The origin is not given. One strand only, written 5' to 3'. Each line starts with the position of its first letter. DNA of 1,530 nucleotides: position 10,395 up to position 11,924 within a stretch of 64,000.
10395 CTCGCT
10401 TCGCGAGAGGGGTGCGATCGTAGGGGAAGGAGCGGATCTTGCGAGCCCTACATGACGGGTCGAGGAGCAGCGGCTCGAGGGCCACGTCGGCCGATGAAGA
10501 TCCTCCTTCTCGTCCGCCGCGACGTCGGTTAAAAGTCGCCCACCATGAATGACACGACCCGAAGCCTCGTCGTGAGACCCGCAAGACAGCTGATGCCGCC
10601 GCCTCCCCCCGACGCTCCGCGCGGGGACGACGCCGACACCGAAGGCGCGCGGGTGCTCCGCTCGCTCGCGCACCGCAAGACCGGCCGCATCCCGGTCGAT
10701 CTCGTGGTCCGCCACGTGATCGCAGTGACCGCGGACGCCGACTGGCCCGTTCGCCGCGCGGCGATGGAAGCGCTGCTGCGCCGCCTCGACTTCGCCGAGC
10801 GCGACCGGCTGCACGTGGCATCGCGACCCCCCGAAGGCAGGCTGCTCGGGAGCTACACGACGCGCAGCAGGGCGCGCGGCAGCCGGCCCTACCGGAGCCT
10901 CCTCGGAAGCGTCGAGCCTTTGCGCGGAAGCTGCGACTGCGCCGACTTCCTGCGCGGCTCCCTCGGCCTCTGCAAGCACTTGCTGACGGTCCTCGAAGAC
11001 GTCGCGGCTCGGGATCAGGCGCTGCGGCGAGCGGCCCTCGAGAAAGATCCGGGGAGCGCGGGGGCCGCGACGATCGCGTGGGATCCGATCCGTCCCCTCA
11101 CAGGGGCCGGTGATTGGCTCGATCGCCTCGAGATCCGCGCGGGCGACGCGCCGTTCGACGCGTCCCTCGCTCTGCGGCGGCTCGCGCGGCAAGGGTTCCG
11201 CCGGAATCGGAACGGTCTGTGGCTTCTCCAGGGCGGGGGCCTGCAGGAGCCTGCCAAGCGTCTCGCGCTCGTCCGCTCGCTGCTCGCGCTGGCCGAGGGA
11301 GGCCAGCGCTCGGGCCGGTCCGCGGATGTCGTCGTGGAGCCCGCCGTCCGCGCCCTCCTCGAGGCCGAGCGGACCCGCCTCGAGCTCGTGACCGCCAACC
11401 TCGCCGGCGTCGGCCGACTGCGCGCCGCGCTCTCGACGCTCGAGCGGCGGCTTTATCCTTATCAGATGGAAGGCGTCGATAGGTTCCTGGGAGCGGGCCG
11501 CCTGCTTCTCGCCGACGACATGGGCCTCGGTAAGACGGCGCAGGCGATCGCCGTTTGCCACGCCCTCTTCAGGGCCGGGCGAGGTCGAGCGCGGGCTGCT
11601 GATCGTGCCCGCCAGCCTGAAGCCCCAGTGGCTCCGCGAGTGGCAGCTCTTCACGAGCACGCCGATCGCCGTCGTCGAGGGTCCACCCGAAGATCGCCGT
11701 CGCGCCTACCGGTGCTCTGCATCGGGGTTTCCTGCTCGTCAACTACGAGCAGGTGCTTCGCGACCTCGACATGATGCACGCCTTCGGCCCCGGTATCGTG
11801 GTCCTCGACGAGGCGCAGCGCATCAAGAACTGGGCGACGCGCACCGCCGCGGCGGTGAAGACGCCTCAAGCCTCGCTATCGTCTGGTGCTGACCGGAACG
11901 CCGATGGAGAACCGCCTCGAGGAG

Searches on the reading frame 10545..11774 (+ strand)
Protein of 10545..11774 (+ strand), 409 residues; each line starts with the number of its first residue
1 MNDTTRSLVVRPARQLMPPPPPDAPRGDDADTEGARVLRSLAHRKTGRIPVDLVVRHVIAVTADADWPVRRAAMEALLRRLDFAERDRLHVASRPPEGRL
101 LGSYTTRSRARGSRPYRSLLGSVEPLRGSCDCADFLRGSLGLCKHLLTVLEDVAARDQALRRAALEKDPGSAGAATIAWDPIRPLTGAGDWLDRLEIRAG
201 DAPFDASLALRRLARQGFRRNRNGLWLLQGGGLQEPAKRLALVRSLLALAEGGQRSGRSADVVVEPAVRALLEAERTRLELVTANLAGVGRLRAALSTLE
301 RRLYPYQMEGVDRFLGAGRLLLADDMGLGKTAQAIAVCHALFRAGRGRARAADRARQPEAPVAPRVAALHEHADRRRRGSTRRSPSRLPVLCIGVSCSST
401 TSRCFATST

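Call 61: search_protein_families(library=pfam, proteins=[window:10545-11774:+], max_evalue=0.1)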
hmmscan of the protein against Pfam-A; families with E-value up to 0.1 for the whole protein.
window:10545-11774:+ (409 aa): 2 families
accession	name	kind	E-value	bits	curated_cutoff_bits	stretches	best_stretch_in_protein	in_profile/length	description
PF00176.29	SNF2-rel_dom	-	0.0004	20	24.9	1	320-344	20-44/290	SNF2-related domain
PF04434.22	SWIM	-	0.013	15.4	19.6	1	127-152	12-36/38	SWIM zinc finger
